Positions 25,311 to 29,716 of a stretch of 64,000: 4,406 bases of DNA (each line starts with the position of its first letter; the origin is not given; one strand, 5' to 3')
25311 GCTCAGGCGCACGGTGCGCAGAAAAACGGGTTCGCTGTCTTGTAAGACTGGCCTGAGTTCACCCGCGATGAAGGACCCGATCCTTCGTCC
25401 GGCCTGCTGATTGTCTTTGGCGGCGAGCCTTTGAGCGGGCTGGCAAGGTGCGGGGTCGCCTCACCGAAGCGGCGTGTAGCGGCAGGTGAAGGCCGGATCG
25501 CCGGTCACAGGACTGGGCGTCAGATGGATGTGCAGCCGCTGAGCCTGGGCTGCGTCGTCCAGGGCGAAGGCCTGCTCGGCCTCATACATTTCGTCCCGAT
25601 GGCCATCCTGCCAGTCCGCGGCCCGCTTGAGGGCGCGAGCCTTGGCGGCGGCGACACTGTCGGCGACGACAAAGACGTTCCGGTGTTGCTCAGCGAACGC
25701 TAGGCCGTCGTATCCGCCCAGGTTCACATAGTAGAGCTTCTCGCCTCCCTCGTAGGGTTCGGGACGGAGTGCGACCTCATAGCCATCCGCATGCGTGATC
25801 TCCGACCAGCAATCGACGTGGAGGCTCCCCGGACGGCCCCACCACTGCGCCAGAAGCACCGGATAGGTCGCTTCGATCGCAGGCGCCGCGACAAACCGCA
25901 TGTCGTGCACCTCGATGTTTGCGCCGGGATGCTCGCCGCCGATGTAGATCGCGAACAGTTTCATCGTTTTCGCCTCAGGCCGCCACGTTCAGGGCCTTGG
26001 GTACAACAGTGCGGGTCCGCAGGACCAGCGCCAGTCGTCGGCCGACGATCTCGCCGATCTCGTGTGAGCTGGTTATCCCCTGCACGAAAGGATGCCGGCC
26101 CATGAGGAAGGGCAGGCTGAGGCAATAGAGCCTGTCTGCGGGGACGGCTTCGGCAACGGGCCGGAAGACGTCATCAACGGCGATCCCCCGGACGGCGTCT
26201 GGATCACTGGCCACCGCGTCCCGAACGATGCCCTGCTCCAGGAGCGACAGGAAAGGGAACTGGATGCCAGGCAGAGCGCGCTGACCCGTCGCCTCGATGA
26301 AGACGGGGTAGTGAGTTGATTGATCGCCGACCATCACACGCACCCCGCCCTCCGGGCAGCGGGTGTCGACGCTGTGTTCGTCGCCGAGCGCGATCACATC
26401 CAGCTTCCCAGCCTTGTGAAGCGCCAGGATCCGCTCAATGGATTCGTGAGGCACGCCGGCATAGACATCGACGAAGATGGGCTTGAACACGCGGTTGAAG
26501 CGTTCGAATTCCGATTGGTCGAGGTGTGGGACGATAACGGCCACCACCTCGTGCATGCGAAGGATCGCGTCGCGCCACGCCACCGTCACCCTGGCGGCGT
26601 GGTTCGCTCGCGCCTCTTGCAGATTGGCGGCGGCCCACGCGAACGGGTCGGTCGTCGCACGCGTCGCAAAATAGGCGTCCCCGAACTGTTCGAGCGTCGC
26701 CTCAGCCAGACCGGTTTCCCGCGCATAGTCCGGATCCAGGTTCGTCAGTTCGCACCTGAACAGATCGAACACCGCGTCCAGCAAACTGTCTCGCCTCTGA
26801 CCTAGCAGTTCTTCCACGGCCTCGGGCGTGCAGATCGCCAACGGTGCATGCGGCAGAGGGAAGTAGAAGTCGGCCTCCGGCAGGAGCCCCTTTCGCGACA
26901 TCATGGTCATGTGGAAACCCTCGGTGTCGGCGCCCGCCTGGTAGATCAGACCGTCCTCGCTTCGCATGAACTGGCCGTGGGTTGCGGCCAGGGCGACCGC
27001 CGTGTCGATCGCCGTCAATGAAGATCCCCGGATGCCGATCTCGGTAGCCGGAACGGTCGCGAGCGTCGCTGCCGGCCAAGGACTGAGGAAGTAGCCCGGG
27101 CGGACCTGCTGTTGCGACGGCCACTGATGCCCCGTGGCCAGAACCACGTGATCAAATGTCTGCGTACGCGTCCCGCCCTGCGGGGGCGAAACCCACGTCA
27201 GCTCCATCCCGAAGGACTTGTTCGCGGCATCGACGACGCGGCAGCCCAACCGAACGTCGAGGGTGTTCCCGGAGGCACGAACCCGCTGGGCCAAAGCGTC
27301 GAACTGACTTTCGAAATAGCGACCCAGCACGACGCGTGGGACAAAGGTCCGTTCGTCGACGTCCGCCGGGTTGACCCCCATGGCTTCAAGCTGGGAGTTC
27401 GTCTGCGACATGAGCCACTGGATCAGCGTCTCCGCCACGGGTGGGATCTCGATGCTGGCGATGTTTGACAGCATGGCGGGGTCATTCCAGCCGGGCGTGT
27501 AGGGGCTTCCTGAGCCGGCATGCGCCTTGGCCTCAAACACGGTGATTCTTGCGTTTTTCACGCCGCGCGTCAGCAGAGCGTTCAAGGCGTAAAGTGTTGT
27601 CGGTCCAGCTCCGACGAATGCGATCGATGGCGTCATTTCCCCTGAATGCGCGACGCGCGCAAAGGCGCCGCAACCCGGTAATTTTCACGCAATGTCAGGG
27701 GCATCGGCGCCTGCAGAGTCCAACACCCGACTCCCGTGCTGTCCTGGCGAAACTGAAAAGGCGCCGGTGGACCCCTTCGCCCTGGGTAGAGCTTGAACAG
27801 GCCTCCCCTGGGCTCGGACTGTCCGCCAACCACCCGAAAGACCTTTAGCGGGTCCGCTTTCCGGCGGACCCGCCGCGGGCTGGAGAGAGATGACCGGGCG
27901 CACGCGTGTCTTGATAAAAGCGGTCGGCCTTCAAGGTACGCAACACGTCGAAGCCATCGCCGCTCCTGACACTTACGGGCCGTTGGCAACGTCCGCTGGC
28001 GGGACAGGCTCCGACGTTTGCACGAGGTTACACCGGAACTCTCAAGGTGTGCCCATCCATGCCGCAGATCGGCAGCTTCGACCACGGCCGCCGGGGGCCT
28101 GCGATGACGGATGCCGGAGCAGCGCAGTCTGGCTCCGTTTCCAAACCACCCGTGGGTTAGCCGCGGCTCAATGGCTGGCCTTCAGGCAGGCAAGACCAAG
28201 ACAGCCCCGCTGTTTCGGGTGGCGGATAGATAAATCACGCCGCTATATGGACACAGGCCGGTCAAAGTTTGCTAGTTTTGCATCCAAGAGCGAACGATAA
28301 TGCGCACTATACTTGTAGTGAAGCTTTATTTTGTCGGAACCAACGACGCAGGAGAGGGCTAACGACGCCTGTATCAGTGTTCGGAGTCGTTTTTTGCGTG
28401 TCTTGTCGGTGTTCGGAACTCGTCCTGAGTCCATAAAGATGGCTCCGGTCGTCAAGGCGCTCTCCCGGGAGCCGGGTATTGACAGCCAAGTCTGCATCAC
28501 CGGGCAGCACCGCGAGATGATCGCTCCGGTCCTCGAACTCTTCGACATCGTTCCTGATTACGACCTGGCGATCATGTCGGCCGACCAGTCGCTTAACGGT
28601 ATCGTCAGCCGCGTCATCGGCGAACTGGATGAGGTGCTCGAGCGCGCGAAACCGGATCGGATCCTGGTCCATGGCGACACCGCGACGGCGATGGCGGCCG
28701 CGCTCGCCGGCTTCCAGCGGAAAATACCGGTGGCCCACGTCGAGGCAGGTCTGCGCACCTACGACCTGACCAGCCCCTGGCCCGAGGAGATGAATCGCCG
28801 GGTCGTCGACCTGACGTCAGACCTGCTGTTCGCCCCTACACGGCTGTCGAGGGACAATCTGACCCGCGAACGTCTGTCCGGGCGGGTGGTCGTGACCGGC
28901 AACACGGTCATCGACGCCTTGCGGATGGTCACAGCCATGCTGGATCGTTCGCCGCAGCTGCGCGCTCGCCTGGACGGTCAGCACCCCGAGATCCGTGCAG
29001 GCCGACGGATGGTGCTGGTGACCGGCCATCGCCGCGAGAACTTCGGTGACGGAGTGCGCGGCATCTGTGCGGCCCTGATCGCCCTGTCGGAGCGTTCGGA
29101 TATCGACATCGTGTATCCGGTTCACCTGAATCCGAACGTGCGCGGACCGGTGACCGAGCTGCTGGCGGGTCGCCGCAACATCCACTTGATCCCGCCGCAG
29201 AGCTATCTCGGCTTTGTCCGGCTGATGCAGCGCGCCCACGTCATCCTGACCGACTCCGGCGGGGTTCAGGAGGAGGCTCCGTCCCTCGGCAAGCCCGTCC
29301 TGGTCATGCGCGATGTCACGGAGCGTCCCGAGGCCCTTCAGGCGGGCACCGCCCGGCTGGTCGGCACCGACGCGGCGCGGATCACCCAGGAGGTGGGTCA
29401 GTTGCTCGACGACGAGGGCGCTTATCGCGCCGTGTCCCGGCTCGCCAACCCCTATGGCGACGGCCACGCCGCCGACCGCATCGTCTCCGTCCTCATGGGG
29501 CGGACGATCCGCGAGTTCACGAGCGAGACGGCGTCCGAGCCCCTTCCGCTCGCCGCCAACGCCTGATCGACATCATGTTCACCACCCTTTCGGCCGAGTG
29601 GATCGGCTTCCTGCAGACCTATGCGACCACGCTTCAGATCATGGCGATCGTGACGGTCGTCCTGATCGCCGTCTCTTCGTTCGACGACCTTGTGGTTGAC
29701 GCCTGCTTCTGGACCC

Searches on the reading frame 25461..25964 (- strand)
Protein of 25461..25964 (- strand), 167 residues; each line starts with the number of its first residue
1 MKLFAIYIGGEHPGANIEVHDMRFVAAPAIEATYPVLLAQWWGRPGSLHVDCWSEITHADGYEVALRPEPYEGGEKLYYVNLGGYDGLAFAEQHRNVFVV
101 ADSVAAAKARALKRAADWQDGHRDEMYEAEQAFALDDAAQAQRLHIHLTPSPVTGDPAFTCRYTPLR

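Call 3: search_protein_families(library=pfam, proteins=[window:25461-25964:-], max_evalue=0.01)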
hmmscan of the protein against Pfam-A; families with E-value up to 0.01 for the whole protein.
window:25461-25964:- (167 aa): 1 family
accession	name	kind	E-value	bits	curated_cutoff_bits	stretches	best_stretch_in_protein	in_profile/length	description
PF07566.17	DUF1543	-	1.2e-22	79.9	22.9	1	15-66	1-52/52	Domain of Unknown Function (DUF1543)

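Call 4: search_protein_families(library=ncbifam, proteins=[window:25461-25964:-], max_evalue=0.01)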
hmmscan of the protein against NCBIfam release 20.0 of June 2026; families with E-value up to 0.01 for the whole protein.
window:25461-25964:- (167 aa): 0 families

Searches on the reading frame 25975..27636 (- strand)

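Call 3: search_protein_families(library=pfam, proteins=[window:25975-27636:-], max_evalue=0.01)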
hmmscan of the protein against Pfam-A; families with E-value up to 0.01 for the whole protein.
window:25975-27636:- (553 aa): 2 families
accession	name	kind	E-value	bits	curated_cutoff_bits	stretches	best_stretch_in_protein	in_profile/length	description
PF13454.12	NAD_binding_9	-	7.8e-24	84.8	21.8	1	6-171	1-155/155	FAD-NAD(P)-binding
PF07992.20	Pyr_redox_2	-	6.9e-05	22.8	26.1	1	4-217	2-162/291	Pyridine nucleotide-disulphide oxidoreductase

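Call 4: search_protein_families(library=ncbifam, proteins=[window:25975-27636:-], max_evalue=0.01)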
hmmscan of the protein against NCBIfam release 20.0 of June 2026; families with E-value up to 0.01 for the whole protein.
window:25975-27636:- (553 aa): 1 family
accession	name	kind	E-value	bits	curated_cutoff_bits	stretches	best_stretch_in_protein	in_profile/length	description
NF007381.0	PRK09897.1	equivalog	1.2e-143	479.2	783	1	5-534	4-519/535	FAD-NAD(P)-binding protein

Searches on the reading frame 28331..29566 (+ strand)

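Call 9: search_protein_families(library=pfam, proteins=[window:28331-29566:+], max_evalue=0.001)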
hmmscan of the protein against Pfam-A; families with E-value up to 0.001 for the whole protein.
window:28331-29566:+ (411 aa): 3 families
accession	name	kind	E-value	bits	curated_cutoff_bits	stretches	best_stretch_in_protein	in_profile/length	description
PF02350.25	Epimerase_2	-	1.2e-115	386.5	30.6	1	42-388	1-346/347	UDP-N-acetylglucosamine 2-epimerase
PF13579.12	Glyco_trans_4_4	-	1.1e-05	26.2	29.7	1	95-191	59-157/158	Glycosyl transferase 4-like domain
PF10686.14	YAcAr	-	0.00056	20.1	28.2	0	94-143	16-65/66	YspA, cpYpsA-related SLOG family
